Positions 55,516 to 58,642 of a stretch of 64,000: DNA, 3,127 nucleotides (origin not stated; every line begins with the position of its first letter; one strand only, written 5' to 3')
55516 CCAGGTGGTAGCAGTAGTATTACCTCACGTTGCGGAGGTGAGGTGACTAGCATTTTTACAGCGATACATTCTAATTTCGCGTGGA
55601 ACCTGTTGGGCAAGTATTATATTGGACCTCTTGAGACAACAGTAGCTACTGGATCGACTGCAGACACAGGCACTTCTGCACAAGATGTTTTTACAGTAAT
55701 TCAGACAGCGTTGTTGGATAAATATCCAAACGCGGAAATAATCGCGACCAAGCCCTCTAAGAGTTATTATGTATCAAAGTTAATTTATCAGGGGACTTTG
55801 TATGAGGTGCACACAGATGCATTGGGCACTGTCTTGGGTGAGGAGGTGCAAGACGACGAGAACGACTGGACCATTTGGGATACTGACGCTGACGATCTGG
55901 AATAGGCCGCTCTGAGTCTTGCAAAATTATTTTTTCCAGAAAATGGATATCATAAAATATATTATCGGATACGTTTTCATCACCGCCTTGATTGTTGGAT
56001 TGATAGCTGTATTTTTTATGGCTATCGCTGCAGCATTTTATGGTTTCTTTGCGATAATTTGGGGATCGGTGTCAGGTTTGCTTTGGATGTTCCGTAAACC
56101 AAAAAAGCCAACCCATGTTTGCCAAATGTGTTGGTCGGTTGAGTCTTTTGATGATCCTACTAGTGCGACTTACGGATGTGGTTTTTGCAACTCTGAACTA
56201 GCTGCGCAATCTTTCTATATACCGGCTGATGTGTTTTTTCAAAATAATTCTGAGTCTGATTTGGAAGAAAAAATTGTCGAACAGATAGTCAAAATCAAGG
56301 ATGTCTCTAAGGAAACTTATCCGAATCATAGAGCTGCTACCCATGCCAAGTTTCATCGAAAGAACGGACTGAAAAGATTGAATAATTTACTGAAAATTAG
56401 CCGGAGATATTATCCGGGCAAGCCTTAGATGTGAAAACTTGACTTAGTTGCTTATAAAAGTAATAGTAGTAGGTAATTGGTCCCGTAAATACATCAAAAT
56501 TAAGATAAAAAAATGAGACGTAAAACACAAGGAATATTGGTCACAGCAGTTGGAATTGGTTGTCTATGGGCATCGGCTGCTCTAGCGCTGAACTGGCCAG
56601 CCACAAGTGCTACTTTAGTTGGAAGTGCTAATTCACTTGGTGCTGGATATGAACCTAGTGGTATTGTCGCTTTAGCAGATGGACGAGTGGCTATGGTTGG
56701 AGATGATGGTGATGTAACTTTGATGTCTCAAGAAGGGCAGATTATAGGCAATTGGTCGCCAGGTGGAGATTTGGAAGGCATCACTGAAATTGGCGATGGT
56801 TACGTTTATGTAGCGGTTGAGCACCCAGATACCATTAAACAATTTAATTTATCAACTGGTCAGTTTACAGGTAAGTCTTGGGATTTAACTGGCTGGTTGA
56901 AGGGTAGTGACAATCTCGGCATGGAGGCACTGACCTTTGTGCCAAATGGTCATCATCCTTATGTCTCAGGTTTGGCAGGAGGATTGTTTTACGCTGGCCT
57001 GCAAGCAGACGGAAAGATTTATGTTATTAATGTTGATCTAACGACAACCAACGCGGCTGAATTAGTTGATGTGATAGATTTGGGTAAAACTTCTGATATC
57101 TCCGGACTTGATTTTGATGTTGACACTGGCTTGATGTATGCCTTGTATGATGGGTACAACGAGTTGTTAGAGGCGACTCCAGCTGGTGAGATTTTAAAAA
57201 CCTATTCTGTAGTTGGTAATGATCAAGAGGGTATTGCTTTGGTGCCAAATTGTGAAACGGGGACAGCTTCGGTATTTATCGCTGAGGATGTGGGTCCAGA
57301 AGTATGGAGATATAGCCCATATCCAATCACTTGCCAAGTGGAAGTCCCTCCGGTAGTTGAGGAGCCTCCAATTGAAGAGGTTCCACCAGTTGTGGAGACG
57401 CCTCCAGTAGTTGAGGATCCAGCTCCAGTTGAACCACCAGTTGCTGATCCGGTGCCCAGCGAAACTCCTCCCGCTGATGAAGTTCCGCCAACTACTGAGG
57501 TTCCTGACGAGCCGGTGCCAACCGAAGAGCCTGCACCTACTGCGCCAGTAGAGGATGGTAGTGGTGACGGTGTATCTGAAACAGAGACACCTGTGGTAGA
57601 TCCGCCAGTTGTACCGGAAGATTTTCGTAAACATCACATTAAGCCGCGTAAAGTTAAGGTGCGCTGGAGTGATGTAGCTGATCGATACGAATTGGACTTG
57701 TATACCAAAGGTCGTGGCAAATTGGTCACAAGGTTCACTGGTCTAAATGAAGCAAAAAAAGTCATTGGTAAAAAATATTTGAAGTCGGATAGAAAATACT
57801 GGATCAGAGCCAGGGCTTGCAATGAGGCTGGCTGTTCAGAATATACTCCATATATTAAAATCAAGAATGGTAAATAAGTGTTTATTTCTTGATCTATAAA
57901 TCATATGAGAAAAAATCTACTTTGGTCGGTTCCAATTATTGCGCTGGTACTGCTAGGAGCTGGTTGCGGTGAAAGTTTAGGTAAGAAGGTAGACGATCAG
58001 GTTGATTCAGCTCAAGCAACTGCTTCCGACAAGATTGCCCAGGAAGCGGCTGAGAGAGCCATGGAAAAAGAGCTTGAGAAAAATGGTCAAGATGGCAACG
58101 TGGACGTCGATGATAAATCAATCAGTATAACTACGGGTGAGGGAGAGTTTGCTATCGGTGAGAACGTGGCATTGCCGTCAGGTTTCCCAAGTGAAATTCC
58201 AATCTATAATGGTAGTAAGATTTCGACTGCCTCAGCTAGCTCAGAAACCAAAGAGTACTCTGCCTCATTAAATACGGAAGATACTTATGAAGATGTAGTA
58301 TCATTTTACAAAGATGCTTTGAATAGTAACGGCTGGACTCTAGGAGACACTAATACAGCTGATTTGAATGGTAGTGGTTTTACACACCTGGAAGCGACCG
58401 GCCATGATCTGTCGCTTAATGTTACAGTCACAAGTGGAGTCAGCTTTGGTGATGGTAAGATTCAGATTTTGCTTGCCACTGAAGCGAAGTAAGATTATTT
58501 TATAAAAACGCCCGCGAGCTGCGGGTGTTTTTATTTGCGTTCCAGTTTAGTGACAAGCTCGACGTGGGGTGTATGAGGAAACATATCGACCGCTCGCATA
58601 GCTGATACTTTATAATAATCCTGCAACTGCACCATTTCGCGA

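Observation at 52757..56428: Membrane redox/ion module: CaCA antiporter, NOX-like bis-heme flavocytochrome, anchored cytochrome b5 and a Zn-ribbon membrane protein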

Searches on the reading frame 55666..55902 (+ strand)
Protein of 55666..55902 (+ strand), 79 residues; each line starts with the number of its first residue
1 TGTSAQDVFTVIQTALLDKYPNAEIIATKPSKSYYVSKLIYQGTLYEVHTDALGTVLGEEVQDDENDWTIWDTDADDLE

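Call 36: search_solved_structures(query=A3, max_evalue=10, show_alignments=2)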
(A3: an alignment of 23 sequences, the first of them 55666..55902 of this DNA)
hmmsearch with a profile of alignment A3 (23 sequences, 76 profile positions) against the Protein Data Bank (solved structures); distinct sequences matched with E-value up to 10: 4.
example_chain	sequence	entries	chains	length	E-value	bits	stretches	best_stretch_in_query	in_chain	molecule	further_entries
4fr9_A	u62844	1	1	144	0.0021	21.1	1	9-60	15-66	Uncharacterized protein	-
3db7_A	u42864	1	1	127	0.41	13.7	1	9-43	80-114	putative calcium-regulated periplasmic protein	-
8t2c_A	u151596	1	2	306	0.96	12.5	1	6-31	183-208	Cysteine synthase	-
8srt_A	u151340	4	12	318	1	12.5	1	6-31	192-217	Cysteine synthase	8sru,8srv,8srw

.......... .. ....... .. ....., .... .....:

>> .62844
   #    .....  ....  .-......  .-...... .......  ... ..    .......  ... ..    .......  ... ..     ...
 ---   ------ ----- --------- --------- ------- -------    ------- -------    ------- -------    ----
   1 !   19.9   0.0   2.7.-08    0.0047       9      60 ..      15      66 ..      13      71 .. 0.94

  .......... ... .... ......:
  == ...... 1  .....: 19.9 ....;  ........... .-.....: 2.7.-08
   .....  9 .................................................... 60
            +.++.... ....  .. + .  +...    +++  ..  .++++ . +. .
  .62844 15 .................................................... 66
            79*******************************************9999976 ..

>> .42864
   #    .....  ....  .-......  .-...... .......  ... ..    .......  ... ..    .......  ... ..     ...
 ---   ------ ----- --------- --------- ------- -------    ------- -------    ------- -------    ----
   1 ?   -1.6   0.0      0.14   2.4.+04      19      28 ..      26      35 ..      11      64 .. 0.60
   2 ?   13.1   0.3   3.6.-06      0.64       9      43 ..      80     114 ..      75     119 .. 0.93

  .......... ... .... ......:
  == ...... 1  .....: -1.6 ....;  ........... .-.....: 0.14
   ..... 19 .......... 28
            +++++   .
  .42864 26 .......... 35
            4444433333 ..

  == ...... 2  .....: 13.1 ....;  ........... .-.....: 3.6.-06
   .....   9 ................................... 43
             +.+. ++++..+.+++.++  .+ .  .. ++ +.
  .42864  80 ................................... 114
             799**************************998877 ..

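Call 45: predict_structure(alignment_id=A3)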
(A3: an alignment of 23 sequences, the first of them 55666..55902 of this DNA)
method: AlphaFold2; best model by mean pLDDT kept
length: 79 residues; sequences in the alignment: 23
mean_pLDDT: 79.2   pTM: 0.62
mean pLDDT of the five models: 79.2, 78.9, 77.9, 77.6, 75.9
residues with pLDDT >= 90: 33; 70-90: 23; 50-70: 17; < 50: 6
segments of 3 or more residues with pLDDT < 50: none
pLDDT, mean of each block of 10 residues (from residue 1): 69 92 91 89 90 88 62 51
secondary structure, 60 per line:
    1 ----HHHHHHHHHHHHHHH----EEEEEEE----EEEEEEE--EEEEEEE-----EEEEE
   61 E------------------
elements in order: H5-19 E24-30 E35-41 E44-50 E56-61

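Call 49: fold_search(model_id=the predicted structure, library=pdb)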
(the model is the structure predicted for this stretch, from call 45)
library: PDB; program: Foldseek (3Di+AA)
matches with E <= 10: 815; with E <= 0.001: 0
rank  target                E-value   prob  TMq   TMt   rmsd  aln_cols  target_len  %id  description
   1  4hbr_A                8.6e-03  1.00  0.57  0.34   1.3        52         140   27  Crystal structure of a putative periplasmic proteins (BACEGG_01429) from Bacteroides eggerthii DSM 20697 at 2.40 A res (released 2013-02-27)
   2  4fr9                  2.3e-02  1.00  0.60  0.35   1.3        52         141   36  Crystal structure of a BLIP-like protein (BF1215) from Bacteroides fragilis NCTC 9343 at 1.20 A resolution (released 2012-10-24)
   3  3u1w_C                2.3e-02  1.00  0.59  0.20   1.3        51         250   22  Crystal structure of a Calcium binding protein (BDI_1975) from Parabacteroides distasonis ATCC 8503 at 2.00 A resoluti (released 2012-01-25)
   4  4k61_B                2.9e-02  1.00  0.56  0.33   1.3        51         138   27  Crystal structure of a DUF2874 family protein (BACUNI_01296) from Bacteroides uniformis ATCC 8492 at 1.70 A resolution (released 2013-05-01)
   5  4hbr_D                2.9e-02  1.00  0.57  0.34   1.4        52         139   27  Crystal structure of a putative periplasmic proteins (BACEGG_01429) from Bacteroides eggerthii DSM 20697 at 2.40 A res (released 2013-02-27)
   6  3u1w_A                5.4e-02  1.00  0.59  0.20   1.3        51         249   22  Crystal structure of a Calcium binding protein (BDI_1975) from Parabacteroides distasonis ATCC 8503 at 2.00 A resoluti (released 2012-01-25)
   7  4ipb_A                5.4e-02  1.00  0.49  0.29   1.5        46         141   22  Crystal structure of a DUF2874 family protein (BACOVA_02504) from Bacteroides ovatus ATCC 8483 at 1.62 A resolution (released 2013-02-20)
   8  4k61_A                6.5e-02  1.00  0.57  0.33   1.2        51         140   27  Crystal structure of a DUF2874 family protein (BACUNI_01296) from Bacteroides uniformis ATCC 8492 at 1.70 A resolution (released 2013-05-01)
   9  1ebd_A                1.3e-01  0.69  0.40  0.08  13.9        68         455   15  DIHYDROLIPOAMIDE DEHYDROGENASE COMPLEXED WITH THE BINDING DOMAIN OF THE DIHYDROLIPOAMIDE ACETYLASE (released 1996-07-11)
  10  4r80_A                2.2e-01  0.90  0.47  0.49   3.9        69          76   17  Crystal Structure of a De Novo Designed Beta Sheet Protein, Cystatin Fold, Northeast Structural Genomics Consortium (N (released 2014-09-24)
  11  9a5h_A                3.0e-01  0.47  0.40  0.07  14.1        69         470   17  Integrative model of DLDH1-ODP2 by crosslinking MS and deep learning (released 2024-09-18)
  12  5kph_MODEL_1_A        3.4e-01  0.94  0.57  0.53   3.4        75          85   17  Solution NMR Structure of Denovo Beta Sheet Design Protein, Northeast Structural Genomics Consortium (NESG) Ta (released 2016-09-28)
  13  3nol                  3.4e-01  0.75  0.37  0.13   7.8        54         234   13  Crystal structure of Zymomonas mobilis Glutaminyl Cyclase (trigonal form) (released 2010-11-03)
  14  3flj                  3.4e-01  0.47  0.35  0.22   7.3        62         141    8  Crystal structure of uncharacterized protein conserved in bacteria with a cystatin-like fold (YP_168589.1) from SILICIBA (released 2009-01-13)
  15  3f8x_C                3.4e-01  0.33  0.31  0.22   7.0        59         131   19  Crystal structure of a putative delta-5-3-ketosteroid isomerase (eca2236) from pectobacterium atrosepticum scri1043 at (released 2008-12-09)
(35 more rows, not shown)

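Call 54: search_protein_representatives(alignment_id=A3)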
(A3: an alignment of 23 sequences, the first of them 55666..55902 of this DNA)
Query: 23 sequences, 76 profile positions. Proteins with E-value up to 0.001 (for the whole library): 63; up to 1e-10: 26; up to 1e-30: 0. The best 63 are listed.
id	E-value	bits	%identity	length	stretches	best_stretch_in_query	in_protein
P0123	3.3e-29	116.6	-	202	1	2-75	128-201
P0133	6.1e-29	115.7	-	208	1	2-76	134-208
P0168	4.7e-28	112.9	-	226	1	3-76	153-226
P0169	1.6e-27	111.2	-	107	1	2-76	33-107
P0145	2.0e-26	107.7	-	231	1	4-76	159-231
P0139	5.0e-26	106.4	-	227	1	3-74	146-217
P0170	4.8e-25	103.2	-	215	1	2-76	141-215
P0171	5.1e-24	100.0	-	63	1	14-75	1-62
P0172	2.4e-23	97.8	-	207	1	2-76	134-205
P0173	2.9e-23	97.6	-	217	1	5-76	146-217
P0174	1.0e-21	92.6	-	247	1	2-76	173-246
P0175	1.6e-21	92.0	-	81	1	13-75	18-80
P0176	3.9e-21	90.7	-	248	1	4-76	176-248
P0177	1.1e-20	89.4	-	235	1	3-76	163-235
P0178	1.1e-20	89.2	-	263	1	4-76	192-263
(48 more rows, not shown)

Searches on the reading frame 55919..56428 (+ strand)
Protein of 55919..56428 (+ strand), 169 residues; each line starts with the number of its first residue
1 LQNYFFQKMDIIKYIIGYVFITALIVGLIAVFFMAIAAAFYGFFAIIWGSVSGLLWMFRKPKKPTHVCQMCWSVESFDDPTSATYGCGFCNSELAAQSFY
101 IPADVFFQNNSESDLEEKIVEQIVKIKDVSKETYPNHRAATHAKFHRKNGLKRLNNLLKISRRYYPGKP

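Call 3: search_protein_families(library=pfam, proteins=[window:55919-56428:+], max_evalue=0.01)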
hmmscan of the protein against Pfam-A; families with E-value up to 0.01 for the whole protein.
window:55919-56428:+ (169 aa): 0 families

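Call 4: search_protein_families(library=ncbifam, proteins=[window:55919-56428:+], max_evalue=0.01)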
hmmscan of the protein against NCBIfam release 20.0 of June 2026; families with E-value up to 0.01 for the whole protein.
window:55919-56428:+ (169 aa): 0 families

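Call 47: find_homologous_proteins(query=window:55943-56428:+, max_evalue=0.001)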
Query window:55943-56428:+ (161 aa): 1 proteins with E <= 0.001 among 31 candidates.
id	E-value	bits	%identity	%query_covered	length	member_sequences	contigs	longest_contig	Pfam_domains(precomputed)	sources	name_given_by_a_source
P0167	9.6e-106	369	100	100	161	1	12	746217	-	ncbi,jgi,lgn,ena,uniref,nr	ncbi:MAG: hypothetical protein COW24_03155 [Candidatus Kerfeldbacteria bacterium CG15_BIG_FIL_POST_R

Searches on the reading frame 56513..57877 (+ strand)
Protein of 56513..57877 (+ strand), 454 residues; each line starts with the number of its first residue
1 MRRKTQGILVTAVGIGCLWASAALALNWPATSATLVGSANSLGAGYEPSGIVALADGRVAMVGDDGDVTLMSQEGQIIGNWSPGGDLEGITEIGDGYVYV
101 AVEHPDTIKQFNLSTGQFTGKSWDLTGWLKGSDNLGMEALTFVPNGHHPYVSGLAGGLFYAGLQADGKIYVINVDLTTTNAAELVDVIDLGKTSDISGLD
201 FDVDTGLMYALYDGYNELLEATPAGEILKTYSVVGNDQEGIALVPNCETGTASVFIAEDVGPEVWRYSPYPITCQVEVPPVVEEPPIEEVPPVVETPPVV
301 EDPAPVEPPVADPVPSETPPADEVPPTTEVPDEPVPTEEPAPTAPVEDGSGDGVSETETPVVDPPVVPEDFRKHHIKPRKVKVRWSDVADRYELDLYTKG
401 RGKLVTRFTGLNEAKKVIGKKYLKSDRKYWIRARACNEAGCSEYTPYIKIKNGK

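Call 3: search_protein_families(library=pfam, proteins=[window:56513-57877:+], max_evalue=0.01)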
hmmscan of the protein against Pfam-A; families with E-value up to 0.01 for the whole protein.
window:56513-57877:+ (454 aa): 2 families
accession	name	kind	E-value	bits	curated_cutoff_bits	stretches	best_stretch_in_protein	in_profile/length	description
PF06977.17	SdiA-regulated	-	5.3e-09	36.1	21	1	192-244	21-74/249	SdiA-regulated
PF13449.12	Phytase-like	-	1.9e-08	35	27.6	1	58-150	43-139/284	Esterase-like activity of phytase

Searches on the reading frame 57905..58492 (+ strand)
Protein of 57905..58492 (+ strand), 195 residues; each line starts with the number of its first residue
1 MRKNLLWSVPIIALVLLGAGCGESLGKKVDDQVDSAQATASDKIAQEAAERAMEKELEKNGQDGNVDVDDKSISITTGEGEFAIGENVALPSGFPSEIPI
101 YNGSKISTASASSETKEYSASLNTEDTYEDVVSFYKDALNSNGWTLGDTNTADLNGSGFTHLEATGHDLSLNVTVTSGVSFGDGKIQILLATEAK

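Call 3: search_protein_families(library=pfam, proteins=[window:57905-58492:+], max_evalue=0.01)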
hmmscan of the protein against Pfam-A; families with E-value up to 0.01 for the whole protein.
window:57905-58492:+ (195 aa): 1 family
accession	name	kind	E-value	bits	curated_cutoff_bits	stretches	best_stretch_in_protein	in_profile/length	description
PF07863.16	CtnDOT_TraJ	-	0.0036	18.4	28.4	1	7-49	10-52/66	Homologues of TraJ from Bacteroides conjugative transposon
